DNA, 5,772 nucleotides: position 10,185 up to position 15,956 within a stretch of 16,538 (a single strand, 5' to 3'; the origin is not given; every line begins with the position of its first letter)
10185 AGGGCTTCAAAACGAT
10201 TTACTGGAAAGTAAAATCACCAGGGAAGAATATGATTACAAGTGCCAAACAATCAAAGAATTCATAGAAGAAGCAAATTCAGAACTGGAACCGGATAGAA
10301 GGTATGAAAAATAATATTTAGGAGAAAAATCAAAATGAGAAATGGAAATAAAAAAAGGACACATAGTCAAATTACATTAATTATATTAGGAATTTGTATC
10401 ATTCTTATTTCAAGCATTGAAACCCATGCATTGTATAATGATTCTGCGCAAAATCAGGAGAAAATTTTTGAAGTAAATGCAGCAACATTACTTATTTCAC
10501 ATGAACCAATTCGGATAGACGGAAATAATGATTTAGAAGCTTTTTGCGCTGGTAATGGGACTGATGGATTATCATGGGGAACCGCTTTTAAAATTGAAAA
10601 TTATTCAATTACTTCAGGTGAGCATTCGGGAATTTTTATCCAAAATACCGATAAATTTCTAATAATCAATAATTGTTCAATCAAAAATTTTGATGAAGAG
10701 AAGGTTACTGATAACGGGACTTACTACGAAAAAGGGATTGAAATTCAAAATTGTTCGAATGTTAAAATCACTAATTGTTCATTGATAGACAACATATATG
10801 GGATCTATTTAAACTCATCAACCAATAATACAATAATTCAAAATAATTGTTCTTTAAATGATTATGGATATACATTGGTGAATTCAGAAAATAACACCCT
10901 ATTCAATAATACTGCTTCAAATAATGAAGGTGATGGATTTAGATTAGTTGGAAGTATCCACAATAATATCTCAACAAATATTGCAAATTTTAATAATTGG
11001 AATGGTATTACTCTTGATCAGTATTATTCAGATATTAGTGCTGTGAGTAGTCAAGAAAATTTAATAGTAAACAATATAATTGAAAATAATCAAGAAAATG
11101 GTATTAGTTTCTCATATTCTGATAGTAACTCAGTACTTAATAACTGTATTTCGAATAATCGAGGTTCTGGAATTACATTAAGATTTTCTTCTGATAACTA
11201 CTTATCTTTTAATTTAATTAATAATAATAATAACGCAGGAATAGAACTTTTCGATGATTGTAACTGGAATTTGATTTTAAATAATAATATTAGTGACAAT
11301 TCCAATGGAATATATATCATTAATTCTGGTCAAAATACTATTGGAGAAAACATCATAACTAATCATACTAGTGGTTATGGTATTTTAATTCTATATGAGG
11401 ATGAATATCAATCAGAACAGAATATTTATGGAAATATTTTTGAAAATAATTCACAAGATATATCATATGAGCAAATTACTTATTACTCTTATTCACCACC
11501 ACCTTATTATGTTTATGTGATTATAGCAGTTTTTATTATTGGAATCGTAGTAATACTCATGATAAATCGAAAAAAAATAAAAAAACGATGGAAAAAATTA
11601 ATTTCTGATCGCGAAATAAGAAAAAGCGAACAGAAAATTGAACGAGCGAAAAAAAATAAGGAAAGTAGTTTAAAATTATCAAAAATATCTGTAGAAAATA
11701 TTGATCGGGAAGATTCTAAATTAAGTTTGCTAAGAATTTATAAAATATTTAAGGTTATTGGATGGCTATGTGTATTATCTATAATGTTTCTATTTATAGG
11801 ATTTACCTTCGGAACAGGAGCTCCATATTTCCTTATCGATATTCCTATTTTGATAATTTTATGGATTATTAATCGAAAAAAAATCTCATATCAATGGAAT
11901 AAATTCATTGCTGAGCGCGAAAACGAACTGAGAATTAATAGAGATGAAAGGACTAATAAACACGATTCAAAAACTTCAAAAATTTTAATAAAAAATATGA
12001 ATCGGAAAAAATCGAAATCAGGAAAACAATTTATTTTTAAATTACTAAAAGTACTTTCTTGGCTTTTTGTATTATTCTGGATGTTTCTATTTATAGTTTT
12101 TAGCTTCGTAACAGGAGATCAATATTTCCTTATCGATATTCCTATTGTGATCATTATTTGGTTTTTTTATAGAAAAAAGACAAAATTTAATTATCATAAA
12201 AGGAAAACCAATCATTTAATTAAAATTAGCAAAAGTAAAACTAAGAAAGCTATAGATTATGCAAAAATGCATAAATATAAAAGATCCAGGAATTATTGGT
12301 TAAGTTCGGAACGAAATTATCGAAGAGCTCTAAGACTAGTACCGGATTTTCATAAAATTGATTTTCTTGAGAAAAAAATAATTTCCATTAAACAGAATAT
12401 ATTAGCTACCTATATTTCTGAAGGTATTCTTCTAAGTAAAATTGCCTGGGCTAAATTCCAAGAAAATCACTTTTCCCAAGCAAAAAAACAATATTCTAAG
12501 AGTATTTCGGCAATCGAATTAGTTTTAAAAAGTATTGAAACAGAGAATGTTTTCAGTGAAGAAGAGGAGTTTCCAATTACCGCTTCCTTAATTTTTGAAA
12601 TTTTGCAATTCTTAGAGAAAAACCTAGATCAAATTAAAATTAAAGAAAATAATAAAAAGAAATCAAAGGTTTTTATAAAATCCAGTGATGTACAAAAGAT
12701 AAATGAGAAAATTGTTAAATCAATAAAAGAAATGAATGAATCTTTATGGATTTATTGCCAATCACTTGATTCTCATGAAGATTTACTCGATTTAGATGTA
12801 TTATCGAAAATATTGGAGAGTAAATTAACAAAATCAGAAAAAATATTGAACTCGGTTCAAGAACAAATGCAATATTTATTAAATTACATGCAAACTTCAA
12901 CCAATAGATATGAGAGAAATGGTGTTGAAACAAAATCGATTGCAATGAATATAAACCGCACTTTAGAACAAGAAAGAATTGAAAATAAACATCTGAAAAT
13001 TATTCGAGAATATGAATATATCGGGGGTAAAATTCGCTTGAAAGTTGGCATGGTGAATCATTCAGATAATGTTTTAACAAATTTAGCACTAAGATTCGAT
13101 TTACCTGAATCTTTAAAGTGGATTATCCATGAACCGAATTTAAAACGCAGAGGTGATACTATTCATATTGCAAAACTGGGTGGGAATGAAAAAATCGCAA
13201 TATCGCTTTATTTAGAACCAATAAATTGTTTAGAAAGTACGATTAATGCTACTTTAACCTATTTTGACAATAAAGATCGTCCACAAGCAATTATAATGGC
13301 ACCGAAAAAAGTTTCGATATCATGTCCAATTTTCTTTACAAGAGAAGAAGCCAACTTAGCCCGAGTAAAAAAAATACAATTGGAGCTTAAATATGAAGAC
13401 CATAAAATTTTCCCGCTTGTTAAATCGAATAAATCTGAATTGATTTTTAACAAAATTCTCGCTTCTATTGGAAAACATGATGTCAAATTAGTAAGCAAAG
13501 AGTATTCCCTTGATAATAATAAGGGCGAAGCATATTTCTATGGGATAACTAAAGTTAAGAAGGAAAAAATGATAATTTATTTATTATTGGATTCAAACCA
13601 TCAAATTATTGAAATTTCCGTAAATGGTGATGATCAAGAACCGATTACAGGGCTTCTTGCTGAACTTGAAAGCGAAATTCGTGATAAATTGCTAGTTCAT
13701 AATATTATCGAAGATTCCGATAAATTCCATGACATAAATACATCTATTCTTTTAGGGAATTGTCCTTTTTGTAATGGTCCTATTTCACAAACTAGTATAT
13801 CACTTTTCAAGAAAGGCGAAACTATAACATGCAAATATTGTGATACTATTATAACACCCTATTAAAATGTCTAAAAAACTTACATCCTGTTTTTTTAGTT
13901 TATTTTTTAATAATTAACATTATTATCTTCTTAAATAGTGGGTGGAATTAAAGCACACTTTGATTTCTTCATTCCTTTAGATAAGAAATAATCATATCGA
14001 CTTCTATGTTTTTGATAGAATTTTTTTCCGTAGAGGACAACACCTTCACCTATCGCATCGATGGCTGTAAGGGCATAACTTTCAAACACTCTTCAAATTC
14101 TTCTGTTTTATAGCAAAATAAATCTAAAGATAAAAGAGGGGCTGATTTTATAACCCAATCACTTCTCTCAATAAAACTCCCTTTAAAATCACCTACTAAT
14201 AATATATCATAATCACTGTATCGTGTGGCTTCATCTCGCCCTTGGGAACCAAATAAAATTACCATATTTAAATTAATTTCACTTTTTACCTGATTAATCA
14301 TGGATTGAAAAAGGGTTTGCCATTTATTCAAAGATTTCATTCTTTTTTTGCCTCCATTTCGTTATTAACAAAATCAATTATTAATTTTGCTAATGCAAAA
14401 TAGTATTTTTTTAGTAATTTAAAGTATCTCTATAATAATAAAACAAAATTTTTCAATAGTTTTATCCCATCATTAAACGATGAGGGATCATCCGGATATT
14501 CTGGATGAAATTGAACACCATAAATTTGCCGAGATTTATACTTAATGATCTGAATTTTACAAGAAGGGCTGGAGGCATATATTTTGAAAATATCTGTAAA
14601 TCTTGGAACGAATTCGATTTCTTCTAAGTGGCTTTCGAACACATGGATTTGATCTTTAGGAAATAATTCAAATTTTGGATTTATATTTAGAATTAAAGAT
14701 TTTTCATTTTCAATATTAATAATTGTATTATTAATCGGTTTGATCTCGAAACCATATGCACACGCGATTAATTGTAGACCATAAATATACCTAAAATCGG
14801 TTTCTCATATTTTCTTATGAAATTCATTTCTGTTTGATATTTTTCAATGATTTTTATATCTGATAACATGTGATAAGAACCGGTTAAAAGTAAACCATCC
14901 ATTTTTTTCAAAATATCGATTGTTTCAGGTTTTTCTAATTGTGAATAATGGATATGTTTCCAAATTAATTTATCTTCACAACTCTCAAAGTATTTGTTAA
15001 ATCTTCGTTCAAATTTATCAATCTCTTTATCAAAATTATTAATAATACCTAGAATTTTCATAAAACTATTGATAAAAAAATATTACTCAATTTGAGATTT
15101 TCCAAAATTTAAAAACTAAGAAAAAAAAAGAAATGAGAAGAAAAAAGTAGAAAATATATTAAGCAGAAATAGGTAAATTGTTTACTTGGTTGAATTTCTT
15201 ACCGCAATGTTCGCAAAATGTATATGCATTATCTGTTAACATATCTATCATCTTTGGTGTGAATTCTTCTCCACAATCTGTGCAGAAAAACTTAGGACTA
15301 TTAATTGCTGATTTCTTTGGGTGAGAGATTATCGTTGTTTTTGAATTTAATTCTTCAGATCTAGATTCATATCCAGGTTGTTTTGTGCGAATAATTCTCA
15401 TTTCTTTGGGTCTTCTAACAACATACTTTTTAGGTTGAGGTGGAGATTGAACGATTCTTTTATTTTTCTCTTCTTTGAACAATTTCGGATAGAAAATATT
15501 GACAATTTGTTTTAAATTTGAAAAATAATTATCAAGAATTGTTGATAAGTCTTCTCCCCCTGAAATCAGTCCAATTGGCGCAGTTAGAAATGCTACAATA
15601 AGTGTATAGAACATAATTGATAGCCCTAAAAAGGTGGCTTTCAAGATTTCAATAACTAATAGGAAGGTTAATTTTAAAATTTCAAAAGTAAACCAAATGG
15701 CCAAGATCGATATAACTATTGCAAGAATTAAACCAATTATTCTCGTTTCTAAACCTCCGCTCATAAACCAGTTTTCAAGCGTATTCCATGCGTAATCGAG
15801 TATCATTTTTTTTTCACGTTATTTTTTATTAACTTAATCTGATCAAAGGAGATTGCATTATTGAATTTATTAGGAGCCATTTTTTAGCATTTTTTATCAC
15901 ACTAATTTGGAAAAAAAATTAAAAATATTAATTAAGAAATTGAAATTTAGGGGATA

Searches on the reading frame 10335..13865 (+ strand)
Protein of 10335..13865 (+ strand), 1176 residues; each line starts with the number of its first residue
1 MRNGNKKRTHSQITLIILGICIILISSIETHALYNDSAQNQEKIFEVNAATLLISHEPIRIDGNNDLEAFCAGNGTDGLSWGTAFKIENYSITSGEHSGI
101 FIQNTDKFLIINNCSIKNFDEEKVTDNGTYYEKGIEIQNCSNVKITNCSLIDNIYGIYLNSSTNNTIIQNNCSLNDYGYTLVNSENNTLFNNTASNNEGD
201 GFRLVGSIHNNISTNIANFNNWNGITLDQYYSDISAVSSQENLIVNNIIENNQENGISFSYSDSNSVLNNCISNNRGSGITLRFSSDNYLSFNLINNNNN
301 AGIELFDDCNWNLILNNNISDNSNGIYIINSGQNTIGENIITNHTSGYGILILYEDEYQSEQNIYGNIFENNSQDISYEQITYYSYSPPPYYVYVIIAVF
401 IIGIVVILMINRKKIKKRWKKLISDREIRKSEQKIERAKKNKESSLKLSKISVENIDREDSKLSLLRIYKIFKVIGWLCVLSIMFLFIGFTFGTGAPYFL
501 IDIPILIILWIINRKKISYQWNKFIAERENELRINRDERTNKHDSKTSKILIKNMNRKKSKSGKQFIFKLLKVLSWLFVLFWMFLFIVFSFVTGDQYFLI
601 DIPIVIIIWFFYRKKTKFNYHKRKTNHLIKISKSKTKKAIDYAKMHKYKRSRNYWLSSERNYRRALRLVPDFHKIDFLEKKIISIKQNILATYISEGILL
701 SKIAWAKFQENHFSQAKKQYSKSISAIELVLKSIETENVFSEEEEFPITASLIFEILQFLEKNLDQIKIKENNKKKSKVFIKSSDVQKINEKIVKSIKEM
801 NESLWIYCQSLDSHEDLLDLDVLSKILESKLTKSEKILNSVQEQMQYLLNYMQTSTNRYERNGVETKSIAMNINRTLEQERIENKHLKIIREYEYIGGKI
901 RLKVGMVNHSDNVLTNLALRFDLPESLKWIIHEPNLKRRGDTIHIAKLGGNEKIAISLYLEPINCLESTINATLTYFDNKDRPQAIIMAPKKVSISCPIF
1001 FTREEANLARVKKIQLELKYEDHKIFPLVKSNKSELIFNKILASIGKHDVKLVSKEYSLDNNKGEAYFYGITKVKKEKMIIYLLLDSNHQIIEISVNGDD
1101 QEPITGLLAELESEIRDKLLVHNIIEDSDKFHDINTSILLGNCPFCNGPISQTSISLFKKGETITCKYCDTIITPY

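Call 3: search_protein_families(library=pfam, proteins=[window:10335-13865:+], max_evalue=1)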
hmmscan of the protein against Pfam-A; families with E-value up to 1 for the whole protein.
window:10335-13865:+ (1176 aa): 4 families
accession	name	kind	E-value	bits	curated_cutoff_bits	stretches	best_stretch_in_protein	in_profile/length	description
PF05048.19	NosD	-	8.6e-30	104.2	23.6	2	230-386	37-188/212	Periplasmic copper-binding protein (NosD)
PF13229.12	Beta_helix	-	9.4e-29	100.5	25.9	3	235-363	27-156/158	Right handed beta helix region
PF00001.26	7tm_1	-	0.0084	16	30.5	1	386-612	148-250/260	7 transmembrane receptor (rhodopsin family)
PF25207.1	DUF7837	-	0.024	15.1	27.8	1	1139-1175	4-46/47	Domain of unknown function (DUF7837)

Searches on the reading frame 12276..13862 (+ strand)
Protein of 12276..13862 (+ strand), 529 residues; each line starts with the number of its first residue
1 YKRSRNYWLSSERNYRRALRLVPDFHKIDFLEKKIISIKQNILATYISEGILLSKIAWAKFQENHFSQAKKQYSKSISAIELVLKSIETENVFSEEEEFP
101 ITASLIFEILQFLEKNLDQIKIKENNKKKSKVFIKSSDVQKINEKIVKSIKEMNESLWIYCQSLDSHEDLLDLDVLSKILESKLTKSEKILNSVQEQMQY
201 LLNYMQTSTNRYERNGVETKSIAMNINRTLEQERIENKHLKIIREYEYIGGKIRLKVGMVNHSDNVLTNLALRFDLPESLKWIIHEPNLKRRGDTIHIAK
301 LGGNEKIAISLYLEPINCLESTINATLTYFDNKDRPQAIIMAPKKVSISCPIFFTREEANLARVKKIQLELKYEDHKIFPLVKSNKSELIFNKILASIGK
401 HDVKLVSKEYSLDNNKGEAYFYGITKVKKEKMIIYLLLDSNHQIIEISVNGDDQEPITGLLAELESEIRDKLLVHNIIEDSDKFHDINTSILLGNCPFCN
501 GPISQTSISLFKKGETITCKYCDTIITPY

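Call 98: search_solved_structures(query=A7, max_evalue=1)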
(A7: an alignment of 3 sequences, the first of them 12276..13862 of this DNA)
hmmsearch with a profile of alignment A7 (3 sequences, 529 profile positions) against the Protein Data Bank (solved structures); distinct sequences matched with E-value up to 1: 8.
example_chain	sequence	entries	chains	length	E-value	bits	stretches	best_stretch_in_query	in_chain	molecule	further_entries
9qqu_A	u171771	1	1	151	0.0062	18.4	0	24-79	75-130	Stress-induced-phosphoprotein 1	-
4gcn_A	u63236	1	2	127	0.033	16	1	49-153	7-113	Protein STI-1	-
8i7o_F2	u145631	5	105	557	0.055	15.3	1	134-234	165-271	Tektin-5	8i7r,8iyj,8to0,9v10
1ory_A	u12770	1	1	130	0.28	12.9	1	67-155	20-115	flagellar protein FliS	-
7v1k_A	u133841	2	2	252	0.52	12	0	63-134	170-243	Isoform 2 of Nuclear autoantigenic sperm protein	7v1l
9cpc_3O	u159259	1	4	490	0.55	12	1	136-204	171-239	Tektin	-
3lbx_B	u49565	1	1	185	0.62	11.8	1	104-212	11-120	Spectrin beta chain, erythrocyte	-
9sob_V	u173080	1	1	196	0.64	11.7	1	127-212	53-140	Nuclear pore complex protein NUP214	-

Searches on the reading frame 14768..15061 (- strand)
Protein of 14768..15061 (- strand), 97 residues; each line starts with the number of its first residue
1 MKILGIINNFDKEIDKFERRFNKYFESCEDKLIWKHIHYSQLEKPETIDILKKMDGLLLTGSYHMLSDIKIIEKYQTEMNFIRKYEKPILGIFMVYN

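Call 49: search_protein_families(library=pfam, proteins=[window:14768-15061:-], max_evalue=0.1)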
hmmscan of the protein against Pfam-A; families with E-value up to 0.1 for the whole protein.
window:14768-15061:- (97 aa): 1 family
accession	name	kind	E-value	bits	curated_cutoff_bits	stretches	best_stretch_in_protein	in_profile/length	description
PF20283.3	CTD7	-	0.01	16.4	27.6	1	8-72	52-116/126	C-terminal domain 7 of the ABC-three component (ABC-3C) systems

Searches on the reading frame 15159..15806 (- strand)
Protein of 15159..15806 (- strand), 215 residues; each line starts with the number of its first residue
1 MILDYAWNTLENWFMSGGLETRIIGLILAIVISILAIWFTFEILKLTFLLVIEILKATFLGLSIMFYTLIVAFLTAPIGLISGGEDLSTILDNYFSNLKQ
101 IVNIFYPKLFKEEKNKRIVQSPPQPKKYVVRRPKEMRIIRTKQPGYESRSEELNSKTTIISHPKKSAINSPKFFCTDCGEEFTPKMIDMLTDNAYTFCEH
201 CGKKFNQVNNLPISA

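Call 49: search_protein_families(library=pfam, proteins=[window:15159-15806:-], max_evalue=0.1)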
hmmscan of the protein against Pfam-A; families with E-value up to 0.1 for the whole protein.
window:15159-15806:- (215 aa): 8 families
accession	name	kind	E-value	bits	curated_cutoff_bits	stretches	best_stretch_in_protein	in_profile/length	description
PF09723.15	Zn_ribbon_8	-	0.00032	21.1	34.4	1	173-205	6-37/41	Zinc ribbon domain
PF06750.18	A24_N_bact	-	0.016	15.7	23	0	196-213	28-45/84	Bacterial Peptidase A24 N-terminal domain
PF12773.13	DZR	-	0.021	15.4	27.3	1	168-206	8-34/45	Double zinc ribbon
PF16092.11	CFAP61_N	-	0.025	14.7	27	1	33-141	85-181/264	Cilia- and flagella-associated protein 61, N-terminal domain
PF16919.11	PknG_rubred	-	0.026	14.9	28.5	1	167-208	31-71/74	Protein kinase G rubredoxin domain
PF00096.32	zf-C2H2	-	0.037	14.9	25.2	0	198-211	3-16/23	Zinc finger, C2H2 type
PF01155.25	HypA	-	0.061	13.8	28.9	0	169-206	67-97/112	Hydrogenase/urease nickel incorporation, metallochaperone, hypA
PF18439.7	zf_UBZ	-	0.062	13.4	25.6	0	173-184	3-14/32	Ubiquitin-Binding Zinc Finger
